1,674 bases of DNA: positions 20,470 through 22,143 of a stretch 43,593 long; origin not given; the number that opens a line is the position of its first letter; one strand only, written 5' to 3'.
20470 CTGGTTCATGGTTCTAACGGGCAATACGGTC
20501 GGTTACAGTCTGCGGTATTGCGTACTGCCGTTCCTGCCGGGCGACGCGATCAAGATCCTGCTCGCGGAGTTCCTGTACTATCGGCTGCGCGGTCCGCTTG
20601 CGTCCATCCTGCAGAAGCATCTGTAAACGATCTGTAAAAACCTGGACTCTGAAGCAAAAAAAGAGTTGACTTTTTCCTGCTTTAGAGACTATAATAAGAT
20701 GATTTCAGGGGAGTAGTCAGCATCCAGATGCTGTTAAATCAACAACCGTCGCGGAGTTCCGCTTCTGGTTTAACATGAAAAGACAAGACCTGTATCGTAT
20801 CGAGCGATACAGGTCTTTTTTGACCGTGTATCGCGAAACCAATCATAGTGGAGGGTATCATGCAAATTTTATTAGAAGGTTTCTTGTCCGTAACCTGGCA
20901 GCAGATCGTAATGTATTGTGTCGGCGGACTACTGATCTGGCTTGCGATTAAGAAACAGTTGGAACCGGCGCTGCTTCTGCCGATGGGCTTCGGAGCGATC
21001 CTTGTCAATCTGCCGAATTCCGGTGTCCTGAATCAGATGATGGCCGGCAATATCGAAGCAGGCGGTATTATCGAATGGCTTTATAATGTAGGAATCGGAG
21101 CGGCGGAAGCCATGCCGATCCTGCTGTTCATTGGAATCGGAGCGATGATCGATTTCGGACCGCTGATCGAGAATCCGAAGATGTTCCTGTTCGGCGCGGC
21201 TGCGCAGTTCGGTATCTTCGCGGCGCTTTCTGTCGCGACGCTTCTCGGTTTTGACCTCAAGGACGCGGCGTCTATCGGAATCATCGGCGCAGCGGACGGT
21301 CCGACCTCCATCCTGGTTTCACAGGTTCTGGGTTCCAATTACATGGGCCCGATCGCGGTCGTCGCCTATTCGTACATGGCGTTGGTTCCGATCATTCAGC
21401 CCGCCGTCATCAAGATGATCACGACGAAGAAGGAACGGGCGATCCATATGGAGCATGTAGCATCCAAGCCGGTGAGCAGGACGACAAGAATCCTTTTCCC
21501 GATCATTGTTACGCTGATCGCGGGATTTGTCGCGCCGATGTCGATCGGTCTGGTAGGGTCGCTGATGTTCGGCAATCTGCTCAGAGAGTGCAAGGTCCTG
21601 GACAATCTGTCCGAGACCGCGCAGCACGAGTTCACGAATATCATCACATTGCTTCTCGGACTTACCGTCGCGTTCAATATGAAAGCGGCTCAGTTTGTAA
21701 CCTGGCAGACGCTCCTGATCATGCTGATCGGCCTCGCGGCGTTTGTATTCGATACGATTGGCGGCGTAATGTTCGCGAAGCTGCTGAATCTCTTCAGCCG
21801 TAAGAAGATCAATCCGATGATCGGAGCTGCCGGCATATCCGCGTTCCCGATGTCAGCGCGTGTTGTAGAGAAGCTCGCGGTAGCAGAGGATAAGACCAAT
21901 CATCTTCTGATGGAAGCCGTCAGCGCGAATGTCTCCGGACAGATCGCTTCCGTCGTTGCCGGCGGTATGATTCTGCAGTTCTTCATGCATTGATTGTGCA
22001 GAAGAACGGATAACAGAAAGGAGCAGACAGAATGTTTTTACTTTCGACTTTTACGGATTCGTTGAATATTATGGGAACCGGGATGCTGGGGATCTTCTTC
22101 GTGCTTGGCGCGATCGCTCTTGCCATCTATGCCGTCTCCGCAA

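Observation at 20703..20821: yybP-ykoY (Mn2+)-like riboswitch variant with a mutually exclusive terminator, controlling a Na+-translocating decarboxylase instead of a Mn2+ exporter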

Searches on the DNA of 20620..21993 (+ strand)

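Call 4: search_rna_families(source=window, start=20620, end=20870, threshold=evalue, max_evalue=10, show_alignments=6)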
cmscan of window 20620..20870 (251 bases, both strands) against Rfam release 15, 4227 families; matches with E-value up to 10: 8.
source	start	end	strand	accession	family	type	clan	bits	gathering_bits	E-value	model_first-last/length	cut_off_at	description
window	20704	20822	+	RF02617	SSRC10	Gene; sRNA;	-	45.4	56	1.3e-07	1-113/113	no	Streptococcus sRNA 10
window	20724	20823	+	RF00506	Thr_leader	Cis-reg; leader;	-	18.6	55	0.26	1-118/118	no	Threonine operon leader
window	20778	20820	+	RF01459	rliE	Gene; sRNA;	-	17.7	90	0.83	140-182/222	no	Listeria sRNA rliE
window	20622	20723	+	RF01830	StyR-44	Gene;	-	17.5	54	2.7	1-107/107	no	Salmonella enterica Typhi npcRNA 44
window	20685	20790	-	RF01948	KCNQ1OT1_3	Gene; lncRNA;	-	14.6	60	7.6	1-116/116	no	KCNQ1 overlapping transcript 1 conserved region 3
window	20643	20699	+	RF03973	mir-5615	Gene; miRNA;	-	14.3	82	4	1-61/61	no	mir-5615 microRNA precursor family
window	20731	20775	-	RF03304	mir-1744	Gene; miRNA;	-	13.7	73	4.1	18-58/75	no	mir-1744 microRNA precursor family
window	20647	20687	-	RF03973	mir-5615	Gene; miRNA;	-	13.4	82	7.2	11-49/61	no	mir-5615 microRNA precursor family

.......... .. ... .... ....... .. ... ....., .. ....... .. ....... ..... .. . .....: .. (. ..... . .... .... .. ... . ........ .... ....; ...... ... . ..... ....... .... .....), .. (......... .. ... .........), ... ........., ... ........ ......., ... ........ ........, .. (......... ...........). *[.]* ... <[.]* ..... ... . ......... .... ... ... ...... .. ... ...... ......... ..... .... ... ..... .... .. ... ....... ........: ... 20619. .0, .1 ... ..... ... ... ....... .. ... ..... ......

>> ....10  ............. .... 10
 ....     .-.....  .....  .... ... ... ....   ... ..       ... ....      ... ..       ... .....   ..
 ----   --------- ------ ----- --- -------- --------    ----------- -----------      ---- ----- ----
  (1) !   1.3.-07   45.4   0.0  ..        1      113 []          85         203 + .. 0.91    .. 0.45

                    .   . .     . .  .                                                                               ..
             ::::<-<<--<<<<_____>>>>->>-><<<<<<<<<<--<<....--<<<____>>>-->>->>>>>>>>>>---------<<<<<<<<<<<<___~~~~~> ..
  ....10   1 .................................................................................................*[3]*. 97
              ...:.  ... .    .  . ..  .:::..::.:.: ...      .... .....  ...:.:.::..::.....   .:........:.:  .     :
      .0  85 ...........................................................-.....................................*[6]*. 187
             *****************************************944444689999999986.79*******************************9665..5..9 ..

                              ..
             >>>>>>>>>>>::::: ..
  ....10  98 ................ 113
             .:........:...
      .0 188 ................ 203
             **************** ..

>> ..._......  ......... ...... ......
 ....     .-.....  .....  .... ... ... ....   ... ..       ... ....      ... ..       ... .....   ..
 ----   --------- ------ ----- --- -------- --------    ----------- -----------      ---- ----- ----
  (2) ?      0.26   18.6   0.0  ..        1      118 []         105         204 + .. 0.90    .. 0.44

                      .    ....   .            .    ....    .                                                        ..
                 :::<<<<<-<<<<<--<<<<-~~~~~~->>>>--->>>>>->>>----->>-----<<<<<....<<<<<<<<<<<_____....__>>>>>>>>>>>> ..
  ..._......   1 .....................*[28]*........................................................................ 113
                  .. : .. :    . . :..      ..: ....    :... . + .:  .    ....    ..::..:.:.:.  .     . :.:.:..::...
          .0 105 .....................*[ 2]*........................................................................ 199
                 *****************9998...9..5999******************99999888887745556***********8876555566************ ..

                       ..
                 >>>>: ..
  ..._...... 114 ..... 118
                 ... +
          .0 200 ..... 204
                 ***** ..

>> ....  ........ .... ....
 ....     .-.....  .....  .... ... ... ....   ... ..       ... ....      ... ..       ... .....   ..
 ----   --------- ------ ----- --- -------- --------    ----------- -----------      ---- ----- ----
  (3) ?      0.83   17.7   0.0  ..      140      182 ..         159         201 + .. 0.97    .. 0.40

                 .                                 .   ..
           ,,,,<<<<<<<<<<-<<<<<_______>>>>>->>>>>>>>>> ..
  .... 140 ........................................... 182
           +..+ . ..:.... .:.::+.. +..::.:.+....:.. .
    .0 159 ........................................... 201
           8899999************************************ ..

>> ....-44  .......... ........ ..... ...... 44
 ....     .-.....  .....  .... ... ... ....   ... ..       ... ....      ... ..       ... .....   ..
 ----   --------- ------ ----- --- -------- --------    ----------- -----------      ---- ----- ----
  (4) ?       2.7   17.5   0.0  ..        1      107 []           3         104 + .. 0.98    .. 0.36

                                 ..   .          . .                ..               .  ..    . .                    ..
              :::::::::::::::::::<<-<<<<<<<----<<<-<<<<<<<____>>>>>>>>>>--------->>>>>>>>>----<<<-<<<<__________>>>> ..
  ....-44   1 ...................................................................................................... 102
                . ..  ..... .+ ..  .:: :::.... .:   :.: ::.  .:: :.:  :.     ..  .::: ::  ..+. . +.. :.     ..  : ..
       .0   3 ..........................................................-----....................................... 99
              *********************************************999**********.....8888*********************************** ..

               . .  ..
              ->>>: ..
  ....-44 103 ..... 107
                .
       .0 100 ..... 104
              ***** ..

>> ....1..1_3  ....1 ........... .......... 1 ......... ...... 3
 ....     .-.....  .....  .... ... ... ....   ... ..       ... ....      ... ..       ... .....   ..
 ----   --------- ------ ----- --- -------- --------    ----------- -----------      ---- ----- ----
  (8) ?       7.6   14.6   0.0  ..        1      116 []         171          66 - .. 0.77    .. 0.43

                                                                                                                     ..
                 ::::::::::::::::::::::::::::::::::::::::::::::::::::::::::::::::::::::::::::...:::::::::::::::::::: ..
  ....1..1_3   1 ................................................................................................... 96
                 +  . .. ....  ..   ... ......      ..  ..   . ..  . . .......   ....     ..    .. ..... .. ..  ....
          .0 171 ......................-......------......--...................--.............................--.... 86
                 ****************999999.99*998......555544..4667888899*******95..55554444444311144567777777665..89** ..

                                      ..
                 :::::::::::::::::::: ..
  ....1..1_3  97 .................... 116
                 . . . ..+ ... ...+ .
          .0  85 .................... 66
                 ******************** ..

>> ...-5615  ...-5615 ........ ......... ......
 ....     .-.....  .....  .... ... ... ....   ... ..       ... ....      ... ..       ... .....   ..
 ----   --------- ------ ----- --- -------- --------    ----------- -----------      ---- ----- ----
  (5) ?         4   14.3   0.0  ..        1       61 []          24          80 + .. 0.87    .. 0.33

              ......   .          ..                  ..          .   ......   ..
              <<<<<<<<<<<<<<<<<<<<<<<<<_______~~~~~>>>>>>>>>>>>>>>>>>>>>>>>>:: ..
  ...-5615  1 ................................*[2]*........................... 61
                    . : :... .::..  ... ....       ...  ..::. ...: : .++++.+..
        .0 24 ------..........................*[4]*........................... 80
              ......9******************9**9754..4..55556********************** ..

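Call 19: search_rna_families(sources=[L001, L002, L016, L022, L024, L025, L027, L035, L037, L038, L041, L053, L056, L057, L058, L059, L062, L063, L064, L066], threshold=gathering, show_alignments=3)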
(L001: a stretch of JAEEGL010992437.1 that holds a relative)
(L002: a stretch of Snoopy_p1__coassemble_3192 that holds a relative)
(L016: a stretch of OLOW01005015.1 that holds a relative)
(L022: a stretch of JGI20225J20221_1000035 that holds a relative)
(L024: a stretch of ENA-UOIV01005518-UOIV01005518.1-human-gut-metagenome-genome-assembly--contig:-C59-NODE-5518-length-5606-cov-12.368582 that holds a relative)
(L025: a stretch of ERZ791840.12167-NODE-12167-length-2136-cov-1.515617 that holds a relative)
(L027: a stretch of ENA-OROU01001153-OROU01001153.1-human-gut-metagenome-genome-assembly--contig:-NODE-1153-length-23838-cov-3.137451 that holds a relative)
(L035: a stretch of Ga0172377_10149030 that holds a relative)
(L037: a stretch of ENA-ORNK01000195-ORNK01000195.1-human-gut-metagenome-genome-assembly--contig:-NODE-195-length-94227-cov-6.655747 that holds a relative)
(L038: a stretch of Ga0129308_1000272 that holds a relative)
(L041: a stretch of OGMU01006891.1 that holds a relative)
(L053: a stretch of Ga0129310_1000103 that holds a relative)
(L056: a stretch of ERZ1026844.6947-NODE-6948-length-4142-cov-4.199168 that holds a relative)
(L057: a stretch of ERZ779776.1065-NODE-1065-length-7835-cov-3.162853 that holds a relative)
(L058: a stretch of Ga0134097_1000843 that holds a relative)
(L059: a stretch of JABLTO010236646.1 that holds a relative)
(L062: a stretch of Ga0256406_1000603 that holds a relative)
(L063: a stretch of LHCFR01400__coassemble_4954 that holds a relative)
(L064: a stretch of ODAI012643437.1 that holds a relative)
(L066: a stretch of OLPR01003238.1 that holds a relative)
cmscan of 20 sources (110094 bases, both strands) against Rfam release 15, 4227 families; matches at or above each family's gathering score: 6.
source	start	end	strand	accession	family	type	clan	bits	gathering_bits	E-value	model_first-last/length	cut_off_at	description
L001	4636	4709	+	RF00005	tRNA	Gene; tRNA;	CL00001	68.1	29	1.8e-12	1-71/71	no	tRNA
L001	4835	4906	+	RF00005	tRNA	Gene; tRNA;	CL00001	65.8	29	7.9e-12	1-71/71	no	tRNA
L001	4561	4634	+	RF00005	tRNA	Gene; tRNA;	CL00001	63.2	29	4e-11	1-71/71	no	tRNA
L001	4757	4830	+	RF00005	tRNA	Gene; tRNA;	CL00001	60.4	29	2.4e-10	1-71/71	no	tRNA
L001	4483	4554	+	RF00005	tRNA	Gene; tRNA;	CL00001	59.3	29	4.7e-10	1-71/71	no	tRNA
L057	94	177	-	RF00005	tRNA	Gene; tRNA;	CL00001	48.8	29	3.7e-07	1-71/71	no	tRNA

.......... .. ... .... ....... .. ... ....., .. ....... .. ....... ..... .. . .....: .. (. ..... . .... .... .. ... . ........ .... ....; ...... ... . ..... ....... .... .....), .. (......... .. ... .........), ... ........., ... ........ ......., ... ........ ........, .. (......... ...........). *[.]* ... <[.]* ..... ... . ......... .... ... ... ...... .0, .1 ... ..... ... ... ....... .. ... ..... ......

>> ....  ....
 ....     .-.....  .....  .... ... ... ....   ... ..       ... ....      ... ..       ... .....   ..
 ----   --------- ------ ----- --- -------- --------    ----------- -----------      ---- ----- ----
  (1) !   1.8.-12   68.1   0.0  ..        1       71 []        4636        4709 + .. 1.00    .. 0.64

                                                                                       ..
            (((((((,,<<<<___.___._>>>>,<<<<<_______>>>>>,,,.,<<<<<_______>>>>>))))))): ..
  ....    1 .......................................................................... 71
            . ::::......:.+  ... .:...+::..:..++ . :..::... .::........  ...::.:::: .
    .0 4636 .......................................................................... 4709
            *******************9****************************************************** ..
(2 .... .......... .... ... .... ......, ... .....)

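Call 20: search_rna_families(sources=[L004, L010, L012, L020, L021, L023, L032, L033, L034, L036, L039, L042, L044, L046, L047, L050, L052, L054, L065, L067], threshold=gathering)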
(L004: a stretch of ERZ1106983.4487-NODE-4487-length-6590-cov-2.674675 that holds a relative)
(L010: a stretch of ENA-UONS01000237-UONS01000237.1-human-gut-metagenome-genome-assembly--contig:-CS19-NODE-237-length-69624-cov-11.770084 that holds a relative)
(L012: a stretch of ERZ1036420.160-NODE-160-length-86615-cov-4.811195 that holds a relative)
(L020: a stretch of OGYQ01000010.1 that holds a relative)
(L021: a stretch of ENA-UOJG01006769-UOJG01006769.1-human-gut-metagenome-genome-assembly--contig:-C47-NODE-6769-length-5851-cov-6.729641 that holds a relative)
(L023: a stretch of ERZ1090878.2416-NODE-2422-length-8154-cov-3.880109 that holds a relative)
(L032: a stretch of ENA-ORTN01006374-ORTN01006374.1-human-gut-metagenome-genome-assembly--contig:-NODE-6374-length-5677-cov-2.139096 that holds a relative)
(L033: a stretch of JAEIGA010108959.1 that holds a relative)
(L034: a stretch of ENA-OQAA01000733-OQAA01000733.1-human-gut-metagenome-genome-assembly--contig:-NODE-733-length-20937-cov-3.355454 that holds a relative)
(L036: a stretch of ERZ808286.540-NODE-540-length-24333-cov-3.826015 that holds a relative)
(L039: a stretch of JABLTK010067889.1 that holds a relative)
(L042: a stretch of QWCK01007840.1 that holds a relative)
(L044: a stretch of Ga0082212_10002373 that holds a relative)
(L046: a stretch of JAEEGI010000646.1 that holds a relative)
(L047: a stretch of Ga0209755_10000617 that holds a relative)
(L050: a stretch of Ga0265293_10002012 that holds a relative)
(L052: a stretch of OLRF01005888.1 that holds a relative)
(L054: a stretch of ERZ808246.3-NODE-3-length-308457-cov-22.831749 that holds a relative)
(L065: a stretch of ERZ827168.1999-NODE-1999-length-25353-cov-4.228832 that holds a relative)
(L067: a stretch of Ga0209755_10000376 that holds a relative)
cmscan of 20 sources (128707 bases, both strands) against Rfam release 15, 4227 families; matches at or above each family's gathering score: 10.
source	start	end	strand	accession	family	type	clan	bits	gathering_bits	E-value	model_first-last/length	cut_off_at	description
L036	4479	4648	+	RF00168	Lysine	Cis-reg; riboswitch;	-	86.3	30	6.4e-21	1-182/182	no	Lysine riboswitch aptamer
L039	4481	4650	+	RF00168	Lysine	Cis-reg; riboswitch;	-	85.2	30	1.4e-20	1-182/182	no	Lysine riboswitch aptamer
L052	4651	4723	+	RF00005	tRNA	Gene; tRNA;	CL00001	71.4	29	2.5e-13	1-71/71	no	tRNA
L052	4898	4969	+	RF00005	tRNA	Gene; tRNA;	CL00001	71.2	29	2.9e-13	1-71/71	no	tRNA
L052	4820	4892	+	RF00005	tRNA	Gene; tRNA;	CL00001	70.6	29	4.2e-13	1-71/71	no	tRNA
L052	4732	4805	+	RF00005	tRNA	Gene; tRNA;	CL00001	68.6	29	1.5e-12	1-71/71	no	tRNA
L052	5027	5097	+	RF00005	tRNA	Gene; tRNA;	CL00001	61.4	29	1.5e-10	1-71/71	no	tRNA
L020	6153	6235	+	RF01750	ZMP-ZTP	Cis-reg; riboswitch;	-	55.4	39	5.6e-06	1-86/86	no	ZMP/ZTP riboswitch aptamer (pfl RNA motif)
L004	5971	6113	+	RF01750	ZMP-ZTP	Cis-reg; riboswitch;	-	40.7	39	0.0062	1-86/86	no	ZMP/ZTP riboswitch aptamer (pfl RNA motif)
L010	6763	6905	+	RF01750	ZMP-ZTP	Cis-reg; riboswitch;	-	40.7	39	0.0062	1-86/86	no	ZMP/ZTP riboswitch aptamer (pfl RNA motif)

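Call 35: build_rna_model(alignment_id=A2, structure=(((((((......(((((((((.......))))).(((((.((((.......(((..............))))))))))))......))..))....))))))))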
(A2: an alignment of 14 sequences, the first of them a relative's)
Model R1 built from alignment A2 (14 sequences, 104 columns); structure: as given.
model positions 91; base pairs 28; branch points 1; effective number of sequences 2.33; information 0.627 bits per position. Calibrated on 0.2 Mb of random sequence (short: E-values are rough).
structure used (alignment columns):
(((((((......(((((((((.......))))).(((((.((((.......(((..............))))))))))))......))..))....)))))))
